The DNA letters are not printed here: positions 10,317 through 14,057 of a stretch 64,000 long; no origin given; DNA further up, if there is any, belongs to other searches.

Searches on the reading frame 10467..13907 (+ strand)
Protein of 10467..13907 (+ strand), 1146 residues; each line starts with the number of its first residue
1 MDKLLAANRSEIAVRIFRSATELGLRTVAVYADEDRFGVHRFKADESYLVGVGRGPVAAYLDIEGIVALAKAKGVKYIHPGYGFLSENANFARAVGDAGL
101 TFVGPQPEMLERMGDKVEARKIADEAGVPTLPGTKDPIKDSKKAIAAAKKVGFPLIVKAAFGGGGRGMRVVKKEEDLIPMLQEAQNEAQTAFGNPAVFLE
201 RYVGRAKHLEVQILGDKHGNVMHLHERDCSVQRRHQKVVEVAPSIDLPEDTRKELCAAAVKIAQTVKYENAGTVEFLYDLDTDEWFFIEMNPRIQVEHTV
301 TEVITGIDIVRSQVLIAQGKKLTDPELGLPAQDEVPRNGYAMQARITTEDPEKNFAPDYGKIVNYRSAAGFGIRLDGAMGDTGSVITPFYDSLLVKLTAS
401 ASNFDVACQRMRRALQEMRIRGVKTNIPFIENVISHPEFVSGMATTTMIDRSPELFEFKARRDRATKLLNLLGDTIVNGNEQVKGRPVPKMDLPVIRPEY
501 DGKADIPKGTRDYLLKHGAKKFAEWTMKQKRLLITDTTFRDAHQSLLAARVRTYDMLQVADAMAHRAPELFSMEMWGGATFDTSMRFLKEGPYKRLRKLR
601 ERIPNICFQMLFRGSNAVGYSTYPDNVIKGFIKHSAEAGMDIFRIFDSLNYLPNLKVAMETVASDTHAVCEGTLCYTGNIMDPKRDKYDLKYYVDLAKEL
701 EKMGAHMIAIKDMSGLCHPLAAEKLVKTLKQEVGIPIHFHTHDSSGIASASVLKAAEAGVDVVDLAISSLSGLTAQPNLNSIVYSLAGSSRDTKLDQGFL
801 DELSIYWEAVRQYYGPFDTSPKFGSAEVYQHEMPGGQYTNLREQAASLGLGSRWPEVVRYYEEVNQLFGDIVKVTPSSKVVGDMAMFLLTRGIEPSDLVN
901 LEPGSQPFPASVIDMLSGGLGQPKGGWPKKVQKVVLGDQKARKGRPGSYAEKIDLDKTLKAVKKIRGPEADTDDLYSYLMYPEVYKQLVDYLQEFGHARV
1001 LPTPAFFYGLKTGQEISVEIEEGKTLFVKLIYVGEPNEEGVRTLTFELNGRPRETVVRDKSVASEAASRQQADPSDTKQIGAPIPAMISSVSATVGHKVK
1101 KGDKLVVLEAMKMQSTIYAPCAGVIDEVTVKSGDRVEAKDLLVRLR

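Call 9: search_protein_families(library=pfam, proteins=[window:10467-13907:+])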
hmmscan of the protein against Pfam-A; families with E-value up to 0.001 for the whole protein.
window:10467-13907:+ (1146 aa): 12 families
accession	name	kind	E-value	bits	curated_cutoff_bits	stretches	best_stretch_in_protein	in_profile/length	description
PF02786.22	CPSase_L_D2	-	1e-76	257.6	19.8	1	115-323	1-209/211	Carbamoyl-phosphate synthase L chain, ATP binding domain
PF02436.23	PYC_OADA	-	2.7e-65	220.3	27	1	828-1029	1-201/201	Conserved carboxylase domain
PF00289.28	Biotin_carb_N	-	2.7e-37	128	25.5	1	2-110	3-110/110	Biotin carboxylase, N-terminal domain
PF02785.25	Biotin_carb_C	-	2.3e-31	108.5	32.4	1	343-450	1-107/108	Biotin carboxylase C-terminal domain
PF00682.25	HMGL-like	-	1e-14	55.1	29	1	686-797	137-250/260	HMGL-like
PF00364.28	Biotin_lipoyl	-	1e-14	54.5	22.1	1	1086-1145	9-73/73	Biotin-requiring enzyme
PF07478.18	Dala_Dala_lig_C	-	1.9e-10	41.1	24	1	142-292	26-174/204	D-ala D-ala ligase C-terminus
PF02222.28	ATP-grasp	-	2.2e-08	34.4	27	1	138-294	16-163/179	ATP-grasp domain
PF13533.13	Biotin_lipoyl_2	-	9.7e-05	22.6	29.8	0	1082-1109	5-32/32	Biotin-lipoyl like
PF16576.10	HlyD_D23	-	0.00071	19.4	30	0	1112-1144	106-138/214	Barrel-sandwich domain of CusB or HlyD membrane-fusion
PF01597.25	GCV_H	-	0.00087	19.6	22.2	0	1094-1130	40-76/122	Glycine cleavage H-protein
PF13437.12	HlyD_3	-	0.00092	20.4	22.2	0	1116-1144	1-29/106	HlyD family secretion protein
